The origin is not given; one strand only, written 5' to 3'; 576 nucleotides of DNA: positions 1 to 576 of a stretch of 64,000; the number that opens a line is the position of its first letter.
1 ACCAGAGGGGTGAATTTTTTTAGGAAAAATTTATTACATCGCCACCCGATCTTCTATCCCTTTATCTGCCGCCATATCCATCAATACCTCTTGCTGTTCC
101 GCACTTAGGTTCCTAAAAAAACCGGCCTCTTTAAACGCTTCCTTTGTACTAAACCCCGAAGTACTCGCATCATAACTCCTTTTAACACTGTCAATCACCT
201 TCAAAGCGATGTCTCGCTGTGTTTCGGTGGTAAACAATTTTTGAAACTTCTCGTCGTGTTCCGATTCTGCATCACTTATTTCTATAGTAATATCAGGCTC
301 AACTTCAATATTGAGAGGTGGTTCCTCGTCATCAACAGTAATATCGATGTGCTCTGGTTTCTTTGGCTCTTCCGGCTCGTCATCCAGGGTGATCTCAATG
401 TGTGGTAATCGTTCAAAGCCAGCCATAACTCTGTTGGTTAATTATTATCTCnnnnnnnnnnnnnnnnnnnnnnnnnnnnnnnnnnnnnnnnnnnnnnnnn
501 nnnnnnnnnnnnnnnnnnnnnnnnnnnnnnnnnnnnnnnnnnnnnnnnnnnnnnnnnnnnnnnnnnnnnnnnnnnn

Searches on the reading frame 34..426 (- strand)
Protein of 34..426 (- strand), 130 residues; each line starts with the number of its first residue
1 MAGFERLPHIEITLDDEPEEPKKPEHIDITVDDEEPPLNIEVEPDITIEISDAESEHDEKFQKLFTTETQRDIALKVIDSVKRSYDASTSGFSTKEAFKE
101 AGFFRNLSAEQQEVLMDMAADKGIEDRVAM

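Call 6: search_protein_families(library=pfam, proteins=[window:34-426:-], max_evalue=0.1)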
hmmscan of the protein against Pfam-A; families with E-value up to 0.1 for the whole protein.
window:34-426:- (130 aa): 1 family
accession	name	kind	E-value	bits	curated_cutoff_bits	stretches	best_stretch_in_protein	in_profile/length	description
PF22390.1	LntA_helical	-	0.084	13.5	26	0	58-119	40-97/133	LntA, four-helical up-and-down bundle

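Call 25: search_protein_families(library=ncbifam, proteins=[window:34-426:-], max_evalue=0.1)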
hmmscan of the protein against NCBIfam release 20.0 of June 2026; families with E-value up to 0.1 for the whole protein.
window:34-426:- (130 aa): 0 families

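Call 28: search_protein_families(library=phrogs, proteins=[window:34-426:-], max_evalue=0.01)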
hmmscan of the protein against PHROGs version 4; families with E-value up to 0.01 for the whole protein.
window:34-426:- (130 aa): 0 families

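Call 29: search_protein_families(library=padloc, proteins=[window:34-426:-], max_evalue=0.01)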
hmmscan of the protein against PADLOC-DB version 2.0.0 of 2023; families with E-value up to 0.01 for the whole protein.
window:34-426:- (130 aa): 0 families

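Call 65: find_related_loci(query=window:34-426:-, collection=viral_contigs, flank=5000)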
Query window:34-426:- (130 aa) in viral_contigs; peptide patterns used: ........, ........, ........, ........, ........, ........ (x = any residue, [..] = any of these).
14 stretches matched a pattern, but none encodes a relative of the query by tblastn (E <= 1e-3).

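Call 92: search_dna_similar(query=window:34-426:-, collection=plasmids, mode=protein, max_evalue=0.01, max_rows=10)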
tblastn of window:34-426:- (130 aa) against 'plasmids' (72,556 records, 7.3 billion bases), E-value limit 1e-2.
No match.

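Call 93: search_dna_similar(query=window:34-426:-, collection=phages, mode=protein, max_evalue=0.01, max_rows=10)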
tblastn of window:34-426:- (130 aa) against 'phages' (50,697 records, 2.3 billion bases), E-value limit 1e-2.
No match.

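Call 94: search_solved_structures(query=window:34-426:-, max_evalue=10)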
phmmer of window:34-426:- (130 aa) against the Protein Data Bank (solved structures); distinct sequences matched with E-value up to 10: 1.
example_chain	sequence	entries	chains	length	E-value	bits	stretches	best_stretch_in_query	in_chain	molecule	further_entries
4opw_A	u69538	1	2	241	1.4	12.6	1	14-62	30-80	Uncharacterized protein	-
